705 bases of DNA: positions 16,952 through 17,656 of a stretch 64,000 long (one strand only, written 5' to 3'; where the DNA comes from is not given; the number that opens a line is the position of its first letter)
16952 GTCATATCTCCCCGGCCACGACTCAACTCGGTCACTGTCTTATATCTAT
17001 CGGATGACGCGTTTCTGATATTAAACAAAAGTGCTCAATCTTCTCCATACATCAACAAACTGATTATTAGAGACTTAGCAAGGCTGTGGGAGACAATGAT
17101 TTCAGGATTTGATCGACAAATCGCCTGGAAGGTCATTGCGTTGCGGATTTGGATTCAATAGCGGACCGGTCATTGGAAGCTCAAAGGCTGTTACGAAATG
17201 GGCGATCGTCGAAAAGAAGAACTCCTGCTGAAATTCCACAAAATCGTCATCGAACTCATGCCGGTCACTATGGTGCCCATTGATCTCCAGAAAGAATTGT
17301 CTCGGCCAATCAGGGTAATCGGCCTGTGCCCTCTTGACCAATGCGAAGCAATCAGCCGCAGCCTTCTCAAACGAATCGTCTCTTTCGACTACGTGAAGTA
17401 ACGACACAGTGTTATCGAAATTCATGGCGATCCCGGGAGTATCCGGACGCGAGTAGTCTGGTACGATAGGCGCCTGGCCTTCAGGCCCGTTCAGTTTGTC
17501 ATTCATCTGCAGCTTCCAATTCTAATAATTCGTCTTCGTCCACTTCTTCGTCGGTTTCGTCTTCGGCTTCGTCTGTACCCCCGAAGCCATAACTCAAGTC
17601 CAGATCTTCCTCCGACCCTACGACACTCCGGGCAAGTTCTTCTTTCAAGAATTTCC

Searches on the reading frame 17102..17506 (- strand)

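Call 3: search_protein_families(library=pfam, proteins=[window:17102-17506:-], max_evalue=1)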
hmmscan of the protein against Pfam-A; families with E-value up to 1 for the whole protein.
window:17102-17506:- (134 aa): 0 families

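Call 4: search_protein_families(library=phrogs, proteins=[window:17102-17506:-], max_evalue=1)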
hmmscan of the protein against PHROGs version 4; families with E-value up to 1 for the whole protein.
window:17102-17506:- (134 aa): 1 family
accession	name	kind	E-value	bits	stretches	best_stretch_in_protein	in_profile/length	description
phrog_1736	-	tail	0.29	10.7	1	13-38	289-314/457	minor tail protein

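Call 5: search_protein_families(library=ncbifam, proteins=[window:17102-17506:-], max_evalue=1)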
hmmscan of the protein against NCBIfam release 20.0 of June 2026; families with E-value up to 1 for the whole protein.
window:17102-17506:- (134 aa): 0 families
